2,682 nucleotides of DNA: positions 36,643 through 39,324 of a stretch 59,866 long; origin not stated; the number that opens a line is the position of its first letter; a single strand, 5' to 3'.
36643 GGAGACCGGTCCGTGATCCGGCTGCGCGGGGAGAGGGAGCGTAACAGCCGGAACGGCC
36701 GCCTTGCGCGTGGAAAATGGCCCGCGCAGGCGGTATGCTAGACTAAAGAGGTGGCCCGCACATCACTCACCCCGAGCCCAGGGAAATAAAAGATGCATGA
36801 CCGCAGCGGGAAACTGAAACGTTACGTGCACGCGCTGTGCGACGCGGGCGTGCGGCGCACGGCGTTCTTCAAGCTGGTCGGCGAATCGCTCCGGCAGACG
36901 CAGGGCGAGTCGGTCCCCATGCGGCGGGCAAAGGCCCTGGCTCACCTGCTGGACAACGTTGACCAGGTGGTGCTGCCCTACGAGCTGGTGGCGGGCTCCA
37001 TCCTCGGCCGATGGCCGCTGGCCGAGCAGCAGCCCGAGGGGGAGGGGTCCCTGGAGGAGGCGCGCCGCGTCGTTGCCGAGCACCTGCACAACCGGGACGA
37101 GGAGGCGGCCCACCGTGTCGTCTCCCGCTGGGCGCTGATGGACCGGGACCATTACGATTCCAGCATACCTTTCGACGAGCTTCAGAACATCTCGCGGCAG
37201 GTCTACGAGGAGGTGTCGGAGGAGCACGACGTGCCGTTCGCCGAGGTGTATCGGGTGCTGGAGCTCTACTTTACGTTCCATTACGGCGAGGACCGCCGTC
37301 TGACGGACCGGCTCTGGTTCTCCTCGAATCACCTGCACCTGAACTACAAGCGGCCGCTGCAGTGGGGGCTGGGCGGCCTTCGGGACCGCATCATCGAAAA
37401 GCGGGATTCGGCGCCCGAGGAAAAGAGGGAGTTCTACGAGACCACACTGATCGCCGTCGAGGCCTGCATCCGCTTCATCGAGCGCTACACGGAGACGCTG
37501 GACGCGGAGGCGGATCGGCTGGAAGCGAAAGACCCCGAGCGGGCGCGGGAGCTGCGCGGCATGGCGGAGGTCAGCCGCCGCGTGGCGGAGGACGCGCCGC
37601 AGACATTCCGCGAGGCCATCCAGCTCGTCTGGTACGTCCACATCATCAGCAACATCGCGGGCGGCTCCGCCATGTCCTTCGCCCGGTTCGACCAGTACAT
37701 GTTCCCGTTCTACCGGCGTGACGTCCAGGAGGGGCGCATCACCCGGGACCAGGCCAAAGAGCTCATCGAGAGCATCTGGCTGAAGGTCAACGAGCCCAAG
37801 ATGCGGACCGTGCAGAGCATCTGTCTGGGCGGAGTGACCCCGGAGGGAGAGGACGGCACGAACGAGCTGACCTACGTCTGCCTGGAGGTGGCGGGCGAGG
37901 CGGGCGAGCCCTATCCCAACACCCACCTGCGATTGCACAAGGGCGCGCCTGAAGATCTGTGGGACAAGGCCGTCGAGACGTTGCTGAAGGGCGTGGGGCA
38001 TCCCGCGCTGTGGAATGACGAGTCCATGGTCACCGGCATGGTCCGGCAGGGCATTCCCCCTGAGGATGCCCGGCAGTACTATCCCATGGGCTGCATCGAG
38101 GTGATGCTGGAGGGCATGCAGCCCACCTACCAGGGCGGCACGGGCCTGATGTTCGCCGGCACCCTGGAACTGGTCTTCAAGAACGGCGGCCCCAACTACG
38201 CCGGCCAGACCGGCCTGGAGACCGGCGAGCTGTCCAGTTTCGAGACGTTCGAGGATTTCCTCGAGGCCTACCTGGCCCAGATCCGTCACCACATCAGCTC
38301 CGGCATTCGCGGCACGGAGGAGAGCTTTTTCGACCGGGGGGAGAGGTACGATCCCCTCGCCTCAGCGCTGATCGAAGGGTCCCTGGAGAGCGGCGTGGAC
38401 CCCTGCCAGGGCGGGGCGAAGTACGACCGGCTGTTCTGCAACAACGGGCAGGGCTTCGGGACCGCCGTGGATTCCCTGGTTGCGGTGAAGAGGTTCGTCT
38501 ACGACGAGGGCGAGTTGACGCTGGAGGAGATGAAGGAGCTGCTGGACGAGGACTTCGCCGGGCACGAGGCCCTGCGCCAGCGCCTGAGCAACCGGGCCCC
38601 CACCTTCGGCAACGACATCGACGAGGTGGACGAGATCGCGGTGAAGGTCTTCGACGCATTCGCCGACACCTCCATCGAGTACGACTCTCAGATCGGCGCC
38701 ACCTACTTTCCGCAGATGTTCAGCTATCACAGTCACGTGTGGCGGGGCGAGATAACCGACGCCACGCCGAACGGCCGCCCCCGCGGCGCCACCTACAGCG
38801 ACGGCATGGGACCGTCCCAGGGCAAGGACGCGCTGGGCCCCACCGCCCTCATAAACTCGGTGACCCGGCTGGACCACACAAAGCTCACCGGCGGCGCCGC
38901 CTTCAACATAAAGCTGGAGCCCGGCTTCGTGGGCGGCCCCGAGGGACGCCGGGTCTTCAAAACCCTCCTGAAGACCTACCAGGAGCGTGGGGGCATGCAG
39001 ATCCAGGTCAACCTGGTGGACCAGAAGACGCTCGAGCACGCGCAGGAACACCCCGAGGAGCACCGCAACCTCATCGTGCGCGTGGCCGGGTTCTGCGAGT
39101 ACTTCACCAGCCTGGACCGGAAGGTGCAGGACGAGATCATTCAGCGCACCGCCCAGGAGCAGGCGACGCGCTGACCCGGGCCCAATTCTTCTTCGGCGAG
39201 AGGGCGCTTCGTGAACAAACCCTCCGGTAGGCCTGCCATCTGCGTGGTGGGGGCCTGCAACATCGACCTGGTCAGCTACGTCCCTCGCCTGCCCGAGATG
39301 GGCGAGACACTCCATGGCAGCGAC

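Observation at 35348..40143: Orphan glycyl-radical enzyme flanked by a LarA-like gene and a ribokinase, with no activating enzyme in the window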

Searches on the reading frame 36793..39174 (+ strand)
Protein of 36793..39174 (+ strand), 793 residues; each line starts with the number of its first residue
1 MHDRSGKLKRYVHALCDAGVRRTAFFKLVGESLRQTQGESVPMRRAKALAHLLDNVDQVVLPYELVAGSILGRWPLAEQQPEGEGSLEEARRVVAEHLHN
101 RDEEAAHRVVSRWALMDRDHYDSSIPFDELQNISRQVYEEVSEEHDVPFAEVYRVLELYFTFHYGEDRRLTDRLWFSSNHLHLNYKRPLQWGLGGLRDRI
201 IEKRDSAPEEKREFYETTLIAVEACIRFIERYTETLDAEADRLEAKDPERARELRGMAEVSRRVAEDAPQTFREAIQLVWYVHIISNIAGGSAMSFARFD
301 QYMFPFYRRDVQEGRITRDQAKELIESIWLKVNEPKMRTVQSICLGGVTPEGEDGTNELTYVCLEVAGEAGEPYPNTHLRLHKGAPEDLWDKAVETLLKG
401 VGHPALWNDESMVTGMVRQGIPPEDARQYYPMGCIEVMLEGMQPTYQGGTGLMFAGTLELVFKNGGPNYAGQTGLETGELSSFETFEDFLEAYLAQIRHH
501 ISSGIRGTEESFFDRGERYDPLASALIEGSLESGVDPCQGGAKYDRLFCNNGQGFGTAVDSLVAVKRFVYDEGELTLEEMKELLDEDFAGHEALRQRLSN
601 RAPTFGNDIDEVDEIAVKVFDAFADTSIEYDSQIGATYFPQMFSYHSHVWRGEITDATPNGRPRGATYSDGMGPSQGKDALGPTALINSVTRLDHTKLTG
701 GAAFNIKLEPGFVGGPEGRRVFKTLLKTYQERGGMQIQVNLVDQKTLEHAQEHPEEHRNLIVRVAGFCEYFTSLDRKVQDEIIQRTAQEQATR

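Call 9: search_protein_families(library=pfam, proteins=[window:36793-39174:+])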
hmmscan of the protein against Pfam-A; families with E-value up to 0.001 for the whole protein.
window:36793-39174:+ (793 aa): 2 families
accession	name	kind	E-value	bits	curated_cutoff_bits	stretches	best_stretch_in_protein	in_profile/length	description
PF02901.20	PFL-like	-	1.4e-128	430.8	24.3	1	28-651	28-646/647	Pyruvate formate lyase-like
PF01228.26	Gly_radical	-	4.3e-27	95.2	22.2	1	669-772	2-106/106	Glycine radical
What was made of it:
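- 36793..39174 (+): Glycyl radical enzyme, 793 aa, of the CxE (1,2-eliminase/isomerase) type. Member of an uncharacterised clade. PFL-like + Gly_radical (call 9).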

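Call 11: search_protein_families(library=ncbifam, proteins=[window:36793-39174:+], max_evalue=0.001)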
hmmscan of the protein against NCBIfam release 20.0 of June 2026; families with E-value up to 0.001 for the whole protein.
window:36793-39174:+ (793 aa): 13 families
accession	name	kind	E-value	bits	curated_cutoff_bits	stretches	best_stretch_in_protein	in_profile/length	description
TIGR01774.1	PFL2-3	subfamily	2e-151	505.9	678.2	1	4-788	5-784/786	formate C-acetyltransferase/glycerol dehydratase family glycyl radical enzyme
NF043068.1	glycl_HYPD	equivalog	4.4e-127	425.2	1100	1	124-789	114-783/784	trans-4-hydroxy-L-proline dehydratase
NF048011.1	SfplDhtHpsGDes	equivalog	2.7e-122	409.7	1000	1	21-789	43-820/821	(2S)-3-sulfopropanediol dehydratase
NF007437.0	PRK09983.1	equivalog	1.5e-116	390.3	1109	2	179-788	155-763/765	formate C-acetyltransferase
NF048009.1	SfplDhtHpfGKleb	equivalog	3.4e-113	379.4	1000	1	26-787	47-821/824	(2S)-3-sulfopropanediol dehydratase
TIGR04394.1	choline_CutC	equivalog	9.4e-108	361.8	1050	1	210-789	196-787/789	choline trimethylamine-lyase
NF033718.1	indole_decarb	equivalog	9.2e-87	292.1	1100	1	210-788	252-866/868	indoleacetate decarboxylase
NF033715.1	glycyl_HPDL_Lrg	equivalog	2.1e-81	274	1150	2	601-789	712-900/901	4-hydroxyphenylacetate decarboxylase large subunit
TIGR01255.1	pyr_form_ly_1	equivalog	1.2e-28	100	994.2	2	554-789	513-742/744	formate C-acetyltransferase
NF038360.1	rad_fix_GrcA3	exception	4.5e-15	55.5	158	1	724-789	11-76/78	autonomous glycyl radical cofactor GrcA3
NF008341.1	PRK11127.1-1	equivalog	1.1e-10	41.4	145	1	730-789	19-78/80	autonomous glycyl radical cofactor GrcA2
TIGR04365.1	spare_glycyl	equivalog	2.1e-09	37.7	170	1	729-789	64-124/126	autonomous glycyl radical cofactor GrcA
NF006126.0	PRK08270.1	equivalog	0.00013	20.3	548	1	255-337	183-261/684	ribonucleoside triphosphate reductase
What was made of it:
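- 36793..39174 (+): TIGR01774 505.9 bits, below the 678.2 cut-off, and every equivalog is far below its cut-off (call 11).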

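Call 12: search_solved_structures(query=window:36793-39174:+, max_evalue=1e-10)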
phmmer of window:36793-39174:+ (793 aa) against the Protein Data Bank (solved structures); distinct sequences matched with E-value up to 1e-10: 35.
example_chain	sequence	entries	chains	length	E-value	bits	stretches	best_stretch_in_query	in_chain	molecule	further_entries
1r8w_A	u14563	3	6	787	9.2e-113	381.5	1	178-787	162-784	glycerol dehydratase | B12-independent glycerol dehydratase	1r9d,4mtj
5i2a_A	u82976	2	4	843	2e-110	373.7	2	178-588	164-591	Diol-dehydratase | Diol dehydratase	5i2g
8yjo_A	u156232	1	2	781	3.8e-102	346.3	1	178-789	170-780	Probable dehydratase PflD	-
9rco_A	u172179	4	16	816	7.7e-102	345.3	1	178-789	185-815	Glycyl radical protein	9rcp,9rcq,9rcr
9f3w_A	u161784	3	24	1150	2e-101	343.9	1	219-789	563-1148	Choline trimethylamine-lyase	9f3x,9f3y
6vxc_A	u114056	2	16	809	7.5e-101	342.1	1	211-788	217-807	Trans-4-hydroxy-L-proline dehydratase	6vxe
2f3o_A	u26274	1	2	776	2.2e-98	333.9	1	26-786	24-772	pyruvate formate-lyase 2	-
5ymr_B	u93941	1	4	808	4.6e-96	326.2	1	184-788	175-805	Formate acetyltransferase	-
6lon_B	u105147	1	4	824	2e-94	320.8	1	210-787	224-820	PFL2/glycerol dehydratase family glycyl radical enzyme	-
8id7_A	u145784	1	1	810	4.3e-94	319.7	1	178-787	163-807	Probable dehydratase YbiW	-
8yjn_A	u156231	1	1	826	4.7e-94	319.6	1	178-787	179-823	Probable dehydratase YbiW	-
5a0z_A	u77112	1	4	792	7.6e-94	318.9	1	219-789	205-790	CHOLINE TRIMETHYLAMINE LYASE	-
5a0u_A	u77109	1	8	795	7.7e-94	318.9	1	219-789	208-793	CHOLINE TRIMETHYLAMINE LYASE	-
5faw_A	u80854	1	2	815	1e-93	318.5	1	208-787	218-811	Choline trimethylamine-lyase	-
9ht9_A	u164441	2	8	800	1e-93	318.4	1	208-787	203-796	Choline trimethylamine-lyase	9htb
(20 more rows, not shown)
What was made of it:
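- On YbiW / PflD anhydro-sugar phosphate isomerases: Scores are 320-346 bits (call 12).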

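Call 13: find_encoding_contigs(protein=window:36793-39174:+, flank=10000, max_places=10)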
Protein window:36793-39174:+ (793 aa): no gene with exactly this product is on record in the collection.

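Call 14: find_homologous_proteins(query=window:36793-39174:+, max_evalue=1e-20)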
Query window:36793-39174:+ (793 aa): 292 proteins with E <= 1e-20 among 8000 candidates; the best 120 are listed.
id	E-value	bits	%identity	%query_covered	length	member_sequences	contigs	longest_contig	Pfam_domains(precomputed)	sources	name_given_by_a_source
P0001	0.0e+0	1834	100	100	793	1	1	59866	PF02901.21,PF01228.27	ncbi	-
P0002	0.0e+0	1575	85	100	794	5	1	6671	PF02901.21,PF01228.27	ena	-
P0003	0.0e+0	1043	58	99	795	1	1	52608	PF02901.21,PF01228.27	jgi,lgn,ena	-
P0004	7.3e-298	1009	57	99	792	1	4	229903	PF02901.21,PF01228.27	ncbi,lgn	-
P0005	6.1e-294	996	56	99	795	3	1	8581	PF02901.21,PF01228.27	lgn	-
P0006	1.9e-292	991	57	99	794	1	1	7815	PF02901.21,PF01228.27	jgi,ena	-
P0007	3.1e-292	990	55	99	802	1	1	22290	PF02901.21,PF01228.27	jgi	jgi:formate C-acetyltransferase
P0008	4.4e-292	989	55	99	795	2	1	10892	PF02901.21,PF01228.27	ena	-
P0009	5.4e-292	989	54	99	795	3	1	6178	PF02901.21,PF01228.27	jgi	jgi:pyruvate formate-lyase/glycerol dehydratase family glycyl radical enzyme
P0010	8.4e-287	972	54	100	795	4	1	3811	PF02901.21,PF01228.27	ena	-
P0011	1.3e-284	965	55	99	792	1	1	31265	PF02901.21,PF01228.27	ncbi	-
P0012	2.0e-284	964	54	99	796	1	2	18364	PF02901.21,PF01228.27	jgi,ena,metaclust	metaclust:\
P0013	3.8e-283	960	54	98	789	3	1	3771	PF02901.21,PF01228.27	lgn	-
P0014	5.3e-283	959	55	99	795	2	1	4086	PF02901.21,PF01228.27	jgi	jgi:formate C-acetyltransferase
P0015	7.4e-281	952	54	100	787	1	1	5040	PF02901.21,PF01228.27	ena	-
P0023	9.8e-259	879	52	99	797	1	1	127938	PF02901.21,PF01228.27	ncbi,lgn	ncbi:MAG: pyruvate formate lyase family protein [Planctomycetota bacterium]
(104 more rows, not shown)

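Call 15: find_encoding_contigs(protein=P0004, flank=10000, max_places=2)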
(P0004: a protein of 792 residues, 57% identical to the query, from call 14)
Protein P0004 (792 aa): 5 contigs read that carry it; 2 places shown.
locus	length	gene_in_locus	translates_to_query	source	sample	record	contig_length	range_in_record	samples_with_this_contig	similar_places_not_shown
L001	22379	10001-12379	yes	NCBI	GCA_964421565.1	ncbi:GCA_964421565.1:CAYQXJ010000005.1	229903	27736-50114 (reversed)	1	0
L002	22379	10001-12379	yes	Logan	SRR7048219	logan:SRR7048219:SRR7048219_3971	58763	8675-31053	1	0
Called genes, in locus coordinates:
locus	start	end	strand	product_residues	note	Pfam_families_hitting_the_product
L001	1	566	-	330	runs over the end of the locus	PF04166:PdxA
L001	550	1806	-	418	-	PF07005:SBD_N, PF17042:NBD_C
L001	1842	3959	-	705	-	PF14871:GHL6, PF02638:GHL10, PF08532:Glyco_hydro_42M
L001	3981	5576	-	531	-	PF00884:Sulfatase, PF01663:Phosphodiest, PF00884:Sulfatase, PF16347:SGSH_C, PF13290:CHB_HEX_C_1 (weak)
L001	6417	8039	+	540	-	PF00884:Sulfatase, PF01663:Phosphodiest (weak), PF16347:SGSH_C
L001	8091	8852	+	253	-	PF01261:AP_endonuc_2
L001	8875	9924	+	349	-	PF10282:Lactonase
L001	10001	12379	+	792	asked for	PF02901:PFL-like, PF01228:Gly_radical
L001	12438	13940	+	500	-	PF00370:FGGY_N, PF02782:FGGY_C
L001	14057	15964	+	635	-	PF06452:CBM9_1, PF03629:SASA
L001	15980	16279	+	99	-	-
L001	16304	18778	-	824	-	PF20437:LonC_helical, PF13654:AAA_32, PF20436:LonB_AAA-LID, PF05362:Lon_C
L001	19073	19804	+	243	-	-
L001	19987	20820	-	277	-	PF01261:AP_endonuc_2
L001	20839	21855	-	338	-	PF01408:GFO_IDH_MocA, PF22725:GFO_IDH_MocA_C3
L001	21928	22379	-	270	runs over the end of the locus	PF11967:RecO_N, PF02565:RecO_C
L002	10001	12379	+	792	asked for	PF02901:PFL-like, PF01228:Gly_radical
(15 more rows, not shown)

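Call 16: find_encoding_contigs(protein=P0003, flank=10000, max_places=2)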
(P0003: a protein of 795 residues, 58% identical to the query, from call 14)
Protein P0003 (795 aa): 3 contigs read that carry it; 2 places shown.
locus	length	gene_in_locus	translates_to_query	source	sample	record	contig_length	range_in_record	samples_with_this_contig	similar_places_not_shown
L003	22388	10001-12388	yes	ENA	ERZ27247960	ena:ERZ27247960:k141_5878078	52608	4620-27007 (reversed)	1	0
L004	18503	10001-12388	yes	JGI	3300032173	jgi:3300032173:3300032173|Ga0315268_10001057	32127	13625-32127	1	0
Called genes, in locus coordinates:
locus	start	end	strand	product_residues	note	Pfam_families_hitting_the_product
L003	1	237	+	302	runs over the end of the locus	PF02588:YitT_membrane, PF10035:DUF2179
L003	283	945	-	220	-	-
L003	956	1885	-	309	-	PF03193:RsgA_GTPase (faint), PF00350:Dynamin_N (faint), PF01926:MMR_HSR1, PF02421:FeoB_N, PF00009:GTP_EFTU (weak), PF07650:KH_2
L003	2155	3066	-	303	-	-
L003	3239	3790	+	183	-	PF00156:Pribosyltran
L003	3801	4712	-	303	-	-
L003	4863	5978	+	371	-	PF04055:Radical_SAM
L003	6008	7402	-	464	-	PF12708:Pect-lyase_RHGA_epim (weak), PF00295:Glyco_hydro_28, PF13229:Beta_helix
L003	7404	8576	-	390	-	PF01208:URO-D (faint)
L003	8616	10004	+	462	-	PF02056:Glyco_hydro_4, PF11975:Glyco_hydro_4C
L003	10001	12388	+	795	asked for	PF02901:PFL-like, PF01228:Gly_radical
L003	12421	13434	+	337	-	PF08240:ADH_N, PF16912:Glu_dehyd_C (weak), PF00107:ADH_zinc_N, PF13602:ADH_zinc_N_2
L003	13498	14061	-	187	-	PF13456:RVT_3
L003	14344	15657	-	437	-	PF07690:MFS_1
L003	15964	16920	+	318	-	PF00248:Aldo_ket_red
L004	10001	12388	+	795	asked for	PF02901:PFL-like, PF01228:Gly_radical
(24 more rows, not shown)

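Call 17: find_encoding_contigs(protein=P0023, flank=10000, max_places=2)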
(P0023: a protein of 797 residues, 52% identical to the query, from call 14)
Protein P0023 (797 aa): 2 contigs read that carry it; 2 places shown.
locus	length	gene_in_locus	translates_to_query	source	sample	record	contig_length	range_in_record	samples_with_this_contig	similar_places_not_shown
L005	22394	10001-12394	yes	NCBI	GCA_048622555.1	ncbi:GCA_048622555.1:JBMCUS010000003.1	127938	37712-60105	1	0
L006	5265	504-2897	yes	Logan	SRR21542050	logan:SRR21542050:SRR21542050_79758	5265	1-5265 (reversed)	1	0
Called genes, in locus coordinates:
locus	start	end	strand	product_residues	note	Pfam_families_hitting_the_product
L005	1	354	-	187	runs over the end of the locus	PF08534:Redoxin, PF00578:AhpC-TSA, PF13098:Thioredoxin_2 (weak), PF00085:Thioredoxin (faint), PF13905:Thioredoxin_8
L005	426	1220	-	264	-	PF01209:Ubie_methyltran (weak), PF08241:Methyltransf_11, PF08242:Methyltransf_12, PF13649:Methyltransf_25, PF13847:Methyltransf_31 (weak)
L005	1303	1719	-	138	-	-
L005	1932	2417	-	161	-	PF14512:TM1586_NiRdase, PF00881:Nitroreductase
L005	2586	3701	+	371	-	PF02746:MR_MLE_N, PF13378:MR_MLE_C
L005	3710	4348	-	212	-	PF01081:Aldolase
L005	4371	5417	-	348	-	PF00294:PfkB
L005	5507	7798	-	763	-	PF02901:PFL-like, PF01228:Gly_radical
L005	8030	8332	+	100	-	-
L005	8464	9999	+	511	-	-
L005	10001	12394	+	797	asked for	PF02901:PFL-like, PF01228:Gly_radical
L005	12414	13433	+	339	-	PF08240:ADH_N, PF16912:Glu_dehyd_C (weak), PF00107:ADH_zinc_N, PF13602:ADH_zinc_N_2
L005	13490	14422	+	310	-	PF13353:Fer4_12, PF00037:Fer4 (weak), PF12837:Fer4_6 (weak), PF13237:Fer4_10, PF14697:Fer4_21, PF12838:Fer4_7 (weak), PF13187:Fer4_9 (weak), PF04055:Radical_SAM, +4 more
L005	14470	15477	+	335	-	PF01408:GFO_IDH_MocA, PF22725:GFO_IDH_MocA_C3 (faint), PF02894:GFO_IDH_MocA_C (weak)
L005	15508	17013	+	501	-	PF00370:FGGY_N, PF02782:FGGY_C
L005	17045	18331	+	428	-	PF07005:SBD_N, PF17042:NBD_C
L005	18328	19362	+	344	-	PF04166:PdxA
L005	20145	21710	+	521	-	PF00158:Sigma54_activat, PF14532:Sigma54_activ_2, PF00004:AAA (weak), PF07728:AAA_5, PF25601:AAA_lid_14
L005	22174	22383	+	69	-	PF00313:CSD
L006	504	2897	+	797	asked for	PF02901:PFL-like, PF01228:Gly_radical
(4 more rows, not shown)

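Call 29: find_related_loci(query=A1, collection=genome_contigs, flank=10000)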
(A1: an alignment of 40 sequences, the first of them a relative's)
Query A1 (793 aa) in genome_contigs; peptide patterns used: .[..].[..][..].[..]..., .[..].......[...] (x = any residue, [..] = any of these).
83 stretches matched a pattern; 81 encode a relative of the query (tblastn E <= 1e-3); the best 80 are kept; 77 distinct loci.
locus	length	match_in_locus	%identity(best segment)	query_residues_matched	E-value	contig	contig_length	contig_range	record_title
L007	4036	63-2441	85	1-792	0e+0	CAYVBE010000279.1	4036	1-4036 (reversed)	MAG TPA_asm: uncultured candidatus Brocadiaceae bacterium isolate SRP141376_co1_238 genome assembly, contig: NODE_34765_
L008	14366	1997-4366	55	1-788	0e+0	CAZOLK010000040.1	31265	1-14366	MAG TPA_asm: uncultured Verrucomicrobiota bacterium isolate SRP141376_co3_71 genome assembly, contig: NODE_3742_length_3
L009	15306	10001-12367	55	1-789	0e+0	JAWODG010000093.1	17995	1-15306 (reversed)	MAG: Candidatus Brocadiia bacterium isolate BLK5-2.bin.122 k191_891607, whole genome shotgun sequence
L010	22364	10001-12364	57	1-789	0e+0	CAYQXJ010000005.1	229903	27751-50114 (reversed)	MAG TPA_asm: uncultured candidatus Brocadiaceae bacterium isolate SRP141376_co1_249 genome assembly, contig: NODE_60_len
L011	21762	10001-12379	53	1-787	0e+0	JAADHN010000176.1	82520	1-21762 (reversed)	MAG: Kiritimatiellota bacterium isolate M_MetaBat.195 contig-127_616, whole genome shotgun sequence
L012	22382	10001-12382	52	1-788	0e+0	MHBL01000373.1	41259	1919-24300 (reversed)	MAG: Lentisphaerae bacterium RIFOXYA12_64_32 RifOxyA12_Lentisphaerae_64_32_updatedv2_434, whole genome shotgun sequence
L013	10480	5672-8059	49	1-788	0e+0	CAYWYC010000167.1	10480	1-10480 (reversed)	MAG TPA_asm: uncultured Candidatus Sumerlaeota bacterium isolate SRP252850_co1_211 genome assembly, contig: NODE_12172_l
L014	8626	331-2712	50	1-789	0e+0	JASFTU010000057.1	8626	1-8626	MAG: Candidatus Brocadiaceae bacterium isolate D1103U20metaG_sub_Bin_331 D1103U20metaG_FD_scaffold_2828_c1, whole genome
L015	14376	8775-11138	50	1-788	0e+0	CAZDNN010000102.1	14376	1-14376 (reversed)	MAG TPA_asm: uncultured Planctomycetota bacterium isolate binchicken_co19_649 genome assembly, contig: NODE_6965_length_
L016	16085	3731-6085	49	1-788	0e+0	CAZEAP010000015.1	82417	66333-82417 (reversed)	MAG TPA_asm: uncultured candidatus Brocadiaceae bacterium isolate binchicken_co17_319 genome assembly, contig: NODE_916_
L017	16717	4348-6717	48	1-792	0e+0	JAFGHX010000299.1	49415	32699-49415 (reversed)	MAG: Kiritimatiellae bacterium isolate Zod_Metabat.16 k87_8757491, whole genome shotgun sequence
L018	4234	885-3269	50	1-788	0e+0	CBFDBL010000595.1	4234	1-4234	MAG TPA_asm: uncultured bacterium isolate SRR26215675_binner12_Refined_65 genome assembly, contig: ERZ25073486.29130, wh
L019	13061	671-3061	47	1-789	0e+0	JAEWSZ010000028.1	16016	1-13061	MAG: Bacillota bacterium isolate OH_SDB_126 k127_1156856, whole genome shotgun sequence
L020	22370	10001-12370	49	1-786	0e+0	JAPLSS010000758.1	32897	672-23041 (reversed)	MAG: Candidatus Sumerlaeota bacterium isolate LacPavin_0920_SED5_MAG_64_9 LacPavin_0920_SED5_scaffold_612781, whole geno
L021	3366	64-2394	45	20-792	0e+0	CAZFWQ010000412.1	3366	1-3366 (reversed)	MAG TPA_asm: uncultured Oscillospiraceae bacterium isolate SRP272421_co1_11 genome assembly, contig: NODE_113830_length_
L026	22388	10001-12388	41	1-786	0e+0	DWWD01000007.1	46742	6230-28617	MAG TPA_asm: Candidatus Anaerostipes avistercoris isolate ChiSjej3B21-8574 ChiSjej3B21M5__C39525_L46742_SAMN08009939, wh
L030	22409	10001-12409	41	3-789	0e+0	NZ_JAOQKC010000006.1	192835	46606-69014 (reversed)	Laedolimicola ammoniilytica strain Sanger_04 .13470_2_93.6, whole genome shotgun sequence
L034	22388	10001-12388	38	1-787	0e+0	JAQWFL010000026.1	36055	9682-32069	MAG: Anaerostipes sp. isolate STF2_98 NODE_2434_length_36055_cov_19.354264_Sandtown_F2, whole genome shotgun sequence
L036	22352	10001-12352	42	1-786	0e+0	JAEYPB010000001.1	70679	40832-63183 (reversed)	MAG: Bacillota bacterium isolate OH_CBB_177 k127_2123153, whole genome shotgun sequence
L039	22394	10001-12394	40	1-789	0e+0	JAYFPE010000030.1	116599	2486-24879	MAG: Candidatus Pelethousia sp. isolate CA_100 c_CA_000000032205, whole genome shotgun sequence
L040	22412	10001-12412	41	1-789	0e+0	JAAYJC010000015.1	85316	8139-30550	MAG: Clostridiales bacterium isolate AS10tlH2TH_216 12757_AS10, whole genome shotgun sequence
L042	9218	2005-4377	40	1-789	0e+0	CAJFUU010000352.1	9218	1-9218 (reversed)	uncultured Clostridia bacterium isolate Coassembly_mag_558 genome assembly, contig: MAGpy_11413_min2k_bin_558_fak87_2458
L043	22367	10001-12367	41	3-786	0e+0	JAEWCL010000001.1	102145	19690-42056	MAG: Bacillota bacterium isolate OH_PBB_3 k127_591395, whole genome shotgun sequence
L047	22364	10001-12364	39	1-786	0e+0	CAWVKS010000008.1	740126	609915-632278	MAG: uncultured Firmicutes bacterium isolate metabat2_pooled_hifiasm.522 MAG genome assembly, contig: s12045.ctg014965l,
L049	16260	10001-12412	40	1-791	0e+0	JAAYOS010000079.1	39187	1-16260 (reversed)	MAG: Clostridiales bacterium isolate AS21ysBPME_78 69347_AS21, whole genome shotgun sequence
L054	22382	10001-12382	41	1-786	0e+0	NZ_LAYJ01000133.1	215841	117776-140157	Christensenella hongkongensis strain HKU16 2806ref_2ab_c9, whole genome shotgun sequence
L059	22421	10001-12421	39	1-791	4e-172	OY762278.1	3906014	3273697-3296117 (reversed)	MAG: Christensenellaceae bacterium isolate d7c23e02-40a4-4312-836d-43190f2e112a genome assembly, chromosome: 1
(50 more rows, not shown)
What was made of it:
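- Tried and rejected: The single genome-collection scan was spent on GRE relatives (call 29).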
